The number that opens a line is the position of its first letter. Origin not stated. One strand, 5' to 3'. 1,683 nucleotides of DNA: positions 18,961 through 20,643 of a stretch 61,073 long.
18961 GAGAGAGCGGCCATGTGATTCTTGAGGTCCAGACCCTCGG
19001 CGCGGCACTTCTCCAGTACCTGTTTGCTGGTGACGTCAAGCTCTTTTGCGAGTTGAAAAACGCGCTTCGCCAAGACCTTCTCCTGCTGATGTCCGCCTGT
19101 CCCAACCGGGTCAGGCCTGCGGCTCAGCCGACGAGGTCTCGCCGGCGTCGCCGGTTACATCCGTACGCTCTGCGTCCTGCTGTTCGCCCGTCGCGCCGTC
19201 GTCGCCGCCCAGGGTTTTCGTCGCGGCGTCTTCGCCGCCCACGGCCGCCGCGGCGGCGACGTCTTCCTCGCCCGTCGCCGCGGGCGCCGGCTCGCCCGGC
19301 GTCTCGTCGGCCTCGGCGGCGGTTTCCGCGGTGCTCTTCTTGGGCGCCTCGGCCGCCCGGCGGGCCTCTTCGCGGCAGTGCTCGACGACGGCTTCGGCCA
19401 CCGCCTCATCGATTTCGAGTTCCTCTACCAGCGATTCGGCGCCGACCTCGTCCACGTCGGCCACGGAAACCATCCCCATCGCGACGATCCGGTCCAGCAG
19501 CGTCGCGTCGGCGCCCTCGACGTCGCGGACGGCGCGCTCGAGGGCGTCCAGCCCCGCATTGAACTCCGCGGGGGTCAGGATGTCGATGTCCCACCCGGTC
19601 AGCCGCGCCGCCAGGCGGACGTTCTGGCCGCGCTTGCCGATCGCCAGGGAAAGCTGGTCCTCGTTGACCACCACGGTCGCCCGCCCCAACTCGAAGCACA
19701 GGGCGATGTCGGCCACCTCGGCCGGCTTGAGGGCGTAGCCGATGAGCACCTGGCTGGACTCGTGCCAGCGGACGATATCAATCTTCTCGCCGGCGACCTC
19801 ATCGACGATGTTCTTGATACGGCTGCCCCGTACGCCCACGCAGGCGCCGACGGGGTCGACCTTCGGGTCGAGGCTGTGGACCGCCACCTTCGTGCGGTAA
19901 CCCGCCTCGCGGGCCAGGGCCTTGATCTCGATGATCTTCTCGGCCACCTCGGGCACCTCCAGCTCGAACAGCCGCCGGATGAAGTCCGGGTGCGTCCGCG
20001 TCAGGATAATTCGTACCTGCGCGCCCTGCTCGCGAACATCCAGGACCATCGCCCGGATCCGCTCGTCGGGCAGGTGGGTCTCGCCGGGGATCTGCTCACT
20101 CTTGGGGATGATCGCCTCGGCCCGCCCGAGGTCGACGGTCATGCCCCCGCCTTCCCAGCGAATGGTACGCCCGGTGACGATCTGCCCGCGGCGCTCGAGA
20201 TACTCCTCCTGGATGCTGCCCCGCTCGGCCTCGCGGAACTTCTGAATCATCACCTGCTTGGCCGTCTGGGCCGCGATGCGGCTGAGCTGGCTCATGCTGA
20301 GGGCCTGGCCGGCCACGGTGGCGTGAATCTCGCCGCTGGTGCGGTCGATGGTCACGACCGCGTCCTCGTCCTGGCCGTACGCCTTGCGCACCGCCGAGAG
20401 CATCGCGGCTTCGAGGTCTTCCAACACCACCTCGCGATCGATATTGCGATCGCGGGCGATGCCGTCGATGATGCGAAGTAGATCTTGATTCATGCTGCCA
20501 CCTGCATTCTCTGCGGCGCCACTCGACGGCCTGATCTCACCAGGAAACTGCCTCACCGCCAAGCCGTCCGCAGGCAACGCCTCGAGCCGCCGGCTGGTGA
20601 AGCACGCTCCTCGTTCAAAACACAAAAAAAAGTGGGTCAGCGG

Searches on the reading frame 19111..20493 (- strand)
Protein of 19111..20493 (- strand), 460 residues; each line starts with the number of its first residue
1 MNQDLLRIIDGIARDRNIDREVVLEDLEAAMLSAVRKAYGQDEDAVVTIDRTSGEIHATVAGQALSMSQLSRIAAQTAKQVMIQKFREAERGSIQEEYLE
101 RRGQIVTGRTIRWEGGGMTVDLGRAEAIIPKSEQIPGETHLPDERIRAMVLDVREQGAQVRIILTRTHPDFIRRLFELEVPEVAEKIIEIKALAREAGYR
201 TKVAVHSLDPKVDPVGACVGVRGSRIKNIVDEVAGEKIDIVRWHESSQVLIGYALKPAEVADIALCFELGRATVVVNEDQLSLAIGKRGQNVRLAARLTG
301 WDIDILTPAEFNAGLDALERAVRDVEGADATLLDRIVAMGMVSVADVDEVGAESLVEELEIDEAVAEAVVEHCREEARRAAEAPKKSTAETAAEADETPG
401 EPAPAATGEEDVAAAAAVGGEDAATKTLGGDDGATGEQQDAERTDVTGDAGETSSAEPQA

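Call 8: find_related_loci(query=window:19111-20493:-, collection=genome_contigs, flank=3000)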
Query window:19111-20493:- (460 aa) in genome_contigs; peptide patterns used: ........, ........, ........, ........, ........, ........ (x = any residue, [..] = any of these).
600 stretches matched a pattern (row limit reached: there are more); 567 encode a relative of the query (tblastn E <= 1e-3); the best 80 are kept; 80 distinct loci.
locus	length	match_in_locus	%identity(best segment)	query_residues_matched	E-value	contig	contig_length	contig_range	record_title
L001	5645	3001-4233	75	1-410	0e+0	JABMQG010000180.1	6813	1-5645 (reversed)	MAG: Planctomycetota bacterium isolate bin.536 k141_2228199, whole genome shotgun sequence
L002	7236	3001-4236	70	1-414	0e+0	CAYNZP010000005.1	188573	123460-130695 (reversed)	MAG TPA_asm: uncultured Planctomycetaceae bacterium isolate SRP077602_co10_423 genome assembly, contig: NODE_64_length_1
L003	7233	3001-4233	71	1-409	0e+0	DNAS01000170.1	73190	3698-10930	MAG TPA_asm: Phycisphaerales bacterium isolate UBA12270 contig_1429, whole genome shotgun sequence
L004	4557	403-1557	72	1-385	0e+0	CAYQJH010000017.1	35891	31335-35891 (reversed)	MAG TPA_asm: uncultured Planctomycetaceae bacterium isolate binchicken_co87_116 genome assembly, contig: NODE_1582_lengt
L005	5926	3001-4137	74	1-379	0e+0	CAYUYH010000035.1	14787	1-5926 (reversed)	MAG TPA_asm: uncultured Planctomycetaceae bacterium isolate SRP323688_co1_175 genome assembly, contig: NODE_6408_length_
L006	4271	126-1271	73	1-382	0e+0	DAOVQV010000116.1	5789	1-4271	MAG TPA_asm: Phycisphaerae bacterium isolate CSMAG_1584 CSMAG_1584_k141_2776826_length_5789_cov_21.0000, whole genome sh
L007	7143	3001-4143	73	1-381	0e+0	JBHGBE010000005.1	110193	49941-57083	MAG: Phycisphaerae bacterium isolate SBS.BIN.4 SBSBIN4_contig_5, whole genome shotgun sequence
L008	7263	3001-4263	68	1-419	0e+0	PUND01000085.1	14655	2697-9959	MAG: Phycisphaerae bacterium isolate B1Sed10_206R1 B1-Sed10-C4948, whole genome shotgun sequence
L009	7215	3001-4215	69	1-406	0e+0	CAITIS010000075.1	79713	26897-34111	MAG: uncultured planctomycete isolate AlinenLipids_bin-9348 genome assembly, contig: bin-9348:075/159, whole genome shot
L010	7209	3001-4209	69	1-403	1e-179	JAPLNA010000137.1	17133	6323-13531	MAG: Planctomycetota bacterium isolate LacPavin_0419_WC90_MAG_66_8 LacPavin_0419_WC90_scaffold_64674, whole genome shotg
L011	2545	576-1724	70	1-383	0e+0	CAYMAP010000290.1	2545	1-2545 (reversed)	MAG TPA_asm: uncultured Planctomycetaceae bacterium isolate binchicken_co8_31 genome assembly, contig: NODE_84732_length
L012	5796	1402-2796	63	1-459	3e-180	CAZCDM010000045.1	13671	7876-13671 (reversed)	MAG TPA_asm: uncultured Planctomycetaceae bacterium isolate binchicken_co8_369 genome assembly, contig: NODE_8206_length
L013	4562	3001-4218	67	1-405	4e-177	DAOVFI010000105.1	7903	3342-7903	MAG TPA_asm: Planctomycetales bacterium isolate CSMAG_1105 CSMAG_1105_k141_6471601_length_7903_cov_12.8343, whole genome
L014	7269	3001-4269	65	1-407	2e-174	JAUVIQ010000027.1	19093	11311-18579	MAG: Planctomycetales bacterium isolate CSMAG_432 CSMAG_432_k127_5345153_length_19093_cov_43.8350, whole genome shotgun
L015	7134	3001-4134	69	1-378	1e-174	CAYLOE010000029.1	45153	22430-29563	MAG TPA_asm: uncultured Planctomycetaceae bacterium isolate binchicken_co350_203 genome assembly, contig: NODE_1206_leng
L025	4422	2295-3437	66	1-381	1e-172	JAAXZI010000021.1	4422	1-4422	MAG: Phycisphaerae bacterium isolate AS01afH2WH_3 3379_AS01, whole genome shotgun sequence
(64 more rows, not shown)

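Call 57: search_protein_families(library=pfam, proteins=[L025:942-2081:+, L013:1652-2785:+, window:19114-20493:-], max_evalue=0.01)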
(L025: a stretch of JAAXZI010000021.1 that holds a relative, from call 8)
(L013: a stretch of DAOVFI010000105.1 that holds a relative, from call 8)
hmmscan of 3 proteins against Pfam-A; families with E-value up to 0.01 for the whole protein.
L025:942-2081:+ (380 aa): 11 families
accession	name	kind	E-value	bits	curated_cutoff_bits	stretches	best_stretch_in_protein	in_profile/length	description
PF00005.33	ABC_tran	-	6.9e-33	114.6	25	1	20-162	1-136/137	ABC transporter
PF08402.16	TOBE_2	-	4e-12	46.5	21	1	283-359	1-76/76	TOBE domain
PF17912.7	OB_MalK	-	4.1e-11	44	27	1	236-290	1-53/53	MalK OB fold domain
PF03459.23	TOBE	-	1.2e-05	25.8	22.3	1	302-358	4-64/64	TOBE domain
PF03215.21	Rad17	-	9.4e-05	22.9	23.8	1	20-52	35-67/186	Rad17 P-loop domain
PF13401.12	AAA_22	-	0.00013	22.7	27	1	29-74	4-33/130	AAA domain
PF13304.12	AAA_21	-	0.00058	20.4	27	0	32-53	1-22/304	AAA domain, putative AbiEii toxin, Type IV TA system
PF20703.3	nSTAND1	-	0.0024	18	27.1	1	13-53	16-54/379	Novel STAND NTPase 1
PF02463.25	SMC_N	-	0.0042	17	40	0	76-201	121-205/220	RecF/RecN/SMC N terminal domain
PF17850.7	CysA_C_terminal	-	0.0085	17.1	29.7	0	241-292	1-43/43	CysA C-terminal regulatory domain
PF03193.22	RsgA_GTPase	-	0.0096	16.2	30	0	18-61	95-137/174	RsgA GTPase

L013:1652-2785:+ (378 aa): 10 families
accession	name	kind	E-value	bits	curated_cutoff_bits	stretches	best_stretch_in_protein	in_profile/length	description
PF00005.33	ABC_tran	-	1e-31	110.8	25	1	21-162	2-136/137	ABC transporter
PF17912.7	OB_MalK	-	1.3e-13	52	27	1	236-290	1-53/53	MalK OB fold domain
PF03215.21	Rad17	-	6.4e-06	26.7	23.8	1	24-107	39-120/186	Rad17 P-loop domain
PF08402.16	TOBE_2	-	6.6e-06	26.6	21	1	283-339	1-53/76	TOBE domain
PF03459.23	TOBE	-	1.7e-05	25.4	22.3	1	303-357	5-64/64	TOBE domain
PF13401.12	AAA_22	-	6.6e-05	23.7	27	1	29-120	4-80/130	AAA domain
PF02463.25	SMC_N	-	0.0016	18.4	40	1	29-198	23-202/220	RecF/RecN/SMC N terminal domain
PF13304.12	AAA_21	-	0.003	18.1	27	0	32-75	1-56/304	AAA domain, putative AbiEii toxin, Type IV TA system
PF13514.12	AAA_27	-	0.0069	16.4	22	0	21-59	17-52/206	AAA domain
PF20703.3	nSTAND1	-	0.009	16.1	27.1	0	23-53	26-54/379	Novel STAND NTPase 1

window:19114-20493:- (460 aa): 6 families
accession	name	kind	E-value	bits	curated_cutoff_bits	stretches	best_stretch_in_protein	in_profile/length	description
PF13184.12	KH_5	-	1.3e-25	89.8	27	1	197-264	1-68/69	NusA-like KH domain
PF08529.16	NusA_N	-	2.7e-17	63.6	23.8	2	4-58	1-55/119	NusA N-terminal domain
PF00575.29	S1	-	3e-06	27.9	22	1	102-160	4-69/74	S1 RNA binding domain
PF23095.1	KH_NusA_C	-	9.5e-06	26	34.2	1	272-305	1-34/59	Transcription termination/antitermination protein NusA, KH domain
PF00013.35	KH_1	-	0.0005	20.2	21.5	0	273-307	3-38/66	KH domain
PF07650.23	KH_2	-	0.003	17.8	22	0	270-295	25-50/78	KH domain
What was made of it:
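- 19111..20493 (-): nusA (460 aa). Pfam matches NusA_N, S1, KH_5 and KH_NusA_C (call 57).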
